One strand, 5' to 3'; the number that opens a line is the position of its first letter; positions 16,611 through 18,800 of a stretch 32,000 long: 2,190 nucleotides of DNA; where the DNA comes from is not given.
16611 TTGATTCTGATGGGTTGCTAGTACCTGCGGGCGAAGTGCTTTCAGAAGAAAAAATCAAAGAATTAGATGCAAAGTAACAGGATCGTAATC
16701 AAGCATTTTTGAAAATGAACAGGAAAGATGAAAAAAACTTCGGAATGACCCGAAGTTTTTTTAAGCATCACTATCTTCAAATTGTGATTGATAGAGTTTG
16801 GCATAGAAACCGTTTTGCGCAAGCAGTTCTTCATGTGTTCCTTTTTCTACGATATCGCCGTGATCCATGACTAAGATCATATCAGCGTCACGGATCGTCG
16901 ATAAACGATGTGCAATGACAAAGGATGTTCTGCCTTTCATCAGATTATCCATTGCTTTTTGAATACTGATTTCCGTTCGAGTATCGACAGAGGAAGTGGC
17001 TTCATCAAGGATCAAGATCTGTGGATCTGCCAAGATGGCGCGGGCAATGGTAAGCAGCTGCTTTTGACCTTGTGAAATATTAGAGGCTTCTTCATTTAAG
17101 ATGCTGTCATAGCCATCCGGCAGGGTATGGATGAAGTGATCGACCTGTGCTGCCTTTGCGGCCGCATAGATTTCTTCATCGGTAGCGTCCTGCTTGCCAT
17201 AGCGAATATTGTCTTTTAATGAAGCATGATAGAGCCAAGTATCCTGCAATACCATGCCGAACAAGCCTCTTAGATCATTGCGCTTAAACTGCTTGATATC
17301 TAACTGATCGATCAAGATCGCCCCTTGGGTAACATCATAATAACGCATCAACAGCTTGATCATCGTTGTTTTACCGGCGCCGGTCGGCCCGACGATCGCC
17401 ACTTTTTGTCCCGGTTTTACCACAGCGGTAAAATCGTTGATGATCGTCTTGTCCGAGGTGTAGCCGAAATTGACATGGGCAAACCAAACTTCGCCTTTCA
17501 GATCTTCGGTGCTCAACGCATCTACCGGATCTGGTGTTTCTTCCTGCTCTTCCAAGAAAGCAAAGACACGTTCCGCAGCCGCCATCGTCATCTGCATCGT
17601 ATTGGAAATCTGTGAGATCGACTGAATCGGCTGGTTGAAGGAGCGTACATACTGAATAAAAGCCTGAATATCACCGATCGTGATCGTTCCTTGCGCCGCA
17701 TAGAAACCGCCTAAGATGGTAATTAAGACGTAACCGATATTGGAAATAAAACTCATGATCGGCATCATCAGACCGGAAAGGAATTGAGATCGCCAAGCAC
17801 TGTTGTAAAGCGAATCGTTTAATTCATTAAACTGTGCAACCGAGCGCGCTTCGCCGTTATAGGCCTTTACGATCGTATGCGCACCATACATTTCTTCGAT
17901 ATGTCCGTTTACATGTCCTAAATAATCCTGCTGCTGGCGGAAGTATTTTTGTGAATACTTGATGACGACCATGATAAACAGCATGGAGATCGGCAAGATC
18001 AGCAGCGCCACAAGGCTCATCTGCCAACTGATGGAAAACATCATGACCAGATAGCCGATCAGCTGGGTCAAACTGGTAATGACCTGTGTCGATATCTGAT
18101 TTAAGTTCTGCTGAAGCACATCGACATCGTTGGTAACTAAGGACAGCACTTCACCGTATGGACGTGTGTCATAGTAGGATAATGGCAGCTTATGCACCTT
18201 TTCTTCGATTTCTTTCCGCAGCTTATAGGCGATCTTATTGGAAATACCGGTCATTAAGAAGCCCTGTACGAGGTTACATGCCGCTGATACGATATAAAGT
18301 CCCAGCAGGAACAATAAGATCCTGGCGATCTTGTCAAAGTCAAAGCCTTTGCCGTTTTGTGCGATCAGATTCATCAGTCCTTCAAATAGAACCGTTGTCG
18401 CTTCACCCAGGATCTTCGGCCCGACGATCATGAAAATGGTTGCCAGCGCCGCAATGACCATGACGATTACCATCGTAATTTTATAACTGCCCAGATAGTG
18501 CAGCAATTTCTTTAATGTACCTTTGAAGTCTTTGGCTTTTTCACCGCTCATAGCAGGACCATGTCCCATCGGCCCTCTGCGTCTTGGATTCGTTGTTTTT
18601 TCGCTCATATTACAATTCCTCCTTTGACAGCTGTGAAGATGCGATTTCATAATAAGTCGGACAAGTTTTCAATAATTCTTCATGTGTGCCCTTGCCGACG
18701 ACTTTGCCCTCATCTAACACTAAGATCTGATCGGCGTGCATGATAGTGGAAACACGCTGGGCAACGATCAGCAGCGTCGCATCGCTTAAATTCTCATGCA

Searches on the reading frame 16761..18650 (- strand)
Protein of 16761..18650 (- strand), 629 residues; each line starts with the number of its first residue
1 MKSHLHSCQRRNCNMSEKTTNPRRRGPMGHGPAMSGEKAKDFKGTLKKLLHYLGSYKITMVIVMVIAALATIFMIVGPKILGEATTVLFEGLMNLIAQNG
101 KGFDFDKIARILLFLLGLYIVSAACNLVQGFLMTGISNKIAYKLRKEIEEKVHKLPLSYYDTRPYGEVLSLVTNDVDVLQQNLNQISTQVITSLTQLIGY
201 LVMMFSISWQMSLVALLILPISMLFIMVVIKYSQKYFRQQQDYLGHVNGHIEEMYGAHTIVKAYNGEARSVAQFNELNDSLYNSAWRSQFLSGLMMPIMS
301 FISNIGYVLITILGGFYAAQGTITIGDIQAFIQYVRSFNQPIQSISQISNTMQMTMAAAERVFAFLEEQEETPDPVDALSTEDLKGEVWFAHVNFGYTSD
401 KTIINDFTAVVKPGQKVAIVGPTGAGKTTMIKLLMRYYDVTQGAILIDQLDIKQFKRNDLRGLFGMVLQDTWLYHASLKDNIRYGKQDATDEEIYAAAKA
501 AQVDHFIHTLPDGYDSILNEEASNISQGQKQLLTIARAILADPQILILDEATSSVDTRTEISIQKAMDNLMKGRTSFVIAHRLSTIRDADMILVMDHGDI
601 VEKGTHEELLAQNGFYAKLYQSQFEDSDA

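Call 6: search_protein_families(library=pfam, proteins=[window:16761-18650:-], max_evalue=0.01)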
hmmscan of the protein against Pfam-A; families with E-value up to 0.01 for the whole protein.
window:16761-18650:- (629 aa): 11 families
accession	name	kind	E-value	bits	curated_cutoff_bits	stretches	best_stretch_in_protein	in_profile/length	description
PF00664.28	ABC_membrane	-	5.4e-53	180.9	28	1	61-341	2-273/274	ABC transporter transmembrane region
PF00005.33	ABC_tran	-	4.6e-30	105.5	25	1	405-553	2-137/137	ABC transporter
PF13401.12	AAA_22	-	0.00073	20.3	27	1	417-551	8-93/130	AAA domain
PF00004.35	AAA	-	0.00074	20.4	21.2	0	418-576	2-97/131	ATPase family associated with various cellular activities (AAA)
PF13304.12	AAA_21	-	0.001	19.7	27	0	505-563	221-279/304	AAA domain, putative AbiEii toxin, Type IV TA system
PF13604.12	AAA_30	-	0.0034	17.6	27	0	415-441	19-45/191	AAA domain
PF02463.25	SMC_N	-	0.0034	17.3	40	0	524-595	136-211/220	RecF/RecN/SMC N terminal domain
PF02367.23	TsaE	-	0.0054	17.1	26.6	0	403-441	10-48/128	Threonylcarbamoyl adenosine biosynthesis protein TsaE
PF20720.3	nSTAND3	-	0.0062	16.7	27.2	0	415-454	18-56/155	Novel STAND NTPase 3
PF13173.12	AAA_14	-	0.0066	16.9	27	0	417-460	5-48/129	AAA domain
PF06414.18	Zeta_toxin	-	0.0096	15.8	22.3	0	418-455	20-57/199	Zeta toxin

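Call 70: find_encoding_contigs(protein=window:16761-18608:-, flank=1600, max_places=10)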
Protein window:16761-18608:- (615 aa): 24 contigs read that carry it; 9 places shown.
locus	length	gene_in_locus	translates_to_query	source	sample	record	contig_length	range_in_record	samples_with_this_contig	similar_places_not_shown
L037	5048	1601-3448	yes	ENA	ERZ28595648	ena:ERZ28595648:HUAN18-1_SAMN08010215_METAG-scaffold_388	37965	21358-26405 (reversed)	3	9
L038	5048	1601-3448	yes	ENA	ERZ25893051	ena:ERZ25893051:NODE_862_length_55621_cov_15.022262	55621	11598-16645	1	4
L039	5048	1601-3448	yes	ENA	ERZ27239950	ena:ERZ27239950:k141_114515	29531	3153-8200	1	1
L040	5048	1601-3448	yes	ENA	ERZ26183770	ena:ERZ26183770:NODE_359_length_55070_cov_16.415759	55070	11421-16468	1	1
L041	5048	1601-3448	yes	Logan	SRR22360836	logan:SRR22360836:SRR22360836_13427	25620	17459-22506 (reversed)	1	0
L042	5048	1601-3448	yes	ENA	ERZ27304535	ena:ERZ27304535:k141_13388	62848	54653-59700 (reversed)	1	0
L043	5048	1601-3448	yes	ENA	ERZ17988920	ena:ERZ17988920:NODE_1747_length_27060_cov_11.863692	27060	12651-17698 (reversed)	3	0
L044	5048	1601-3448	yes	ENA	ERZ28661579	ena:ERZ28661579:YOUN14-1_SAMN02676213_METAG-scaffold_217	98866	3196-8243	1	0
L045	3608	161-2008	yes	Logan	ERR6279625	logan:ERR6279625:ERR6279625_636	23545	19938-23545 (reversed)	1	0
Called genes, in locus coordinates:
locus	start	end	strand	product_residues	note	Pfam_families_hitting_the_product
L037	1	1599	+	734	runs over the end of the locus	PF02463:SMC_N, PF00664:ABC_membrane, PF00005:ABC_tran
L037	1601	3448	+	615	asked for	PF00664:ABC_membrane, PF00005:ABC_tran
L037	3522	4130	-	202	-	-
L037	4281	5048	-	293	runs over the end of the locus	PF04439:Adenyl_transf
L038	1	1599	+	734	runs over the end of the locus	PF02463:SMC_N, PF00664:ABC_membrane, PF00005:ABC_tran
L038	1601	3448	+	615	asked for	PF00664:ABC_membrane, PF00005:ABC_tran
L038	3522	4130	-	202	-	-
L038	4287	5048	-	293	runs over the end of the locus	PF04439:Adenyl_transf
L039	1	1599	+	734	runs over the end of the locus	PF02463:SMC_N, PF00664:ABC_membrane, PF00005:ABC_tran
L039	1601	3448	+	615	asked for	PF00664:ABC_membrane, PF00005:ABC_tran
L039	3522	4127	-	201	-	-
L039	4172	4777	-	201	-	-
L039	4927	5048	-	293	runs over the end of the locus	PF04439:Adenyl_transf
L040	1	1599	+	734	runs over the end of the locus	PF02463:SMC_N, PF00664:ABC_membrane, PF00005:ABC_tran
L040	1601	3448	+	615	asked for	PF00664:ABC_membrane, PF00005:ABC_tran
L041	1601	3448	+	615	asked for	PF00664:ABC_membrane, PF00005:ABC_tran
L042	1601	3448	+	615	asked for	PF00664:ABC_membrane, PF00005:ABC_tran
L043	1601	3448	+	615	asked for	PF00664:ABC_membrane, PF00005:ABC_tran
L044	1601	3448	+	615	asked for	PF00664:ABC_membrane, PF00005:ABC_tran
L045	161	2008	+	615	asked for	PF00664:ABC_membrane, PF00005:ABC_tran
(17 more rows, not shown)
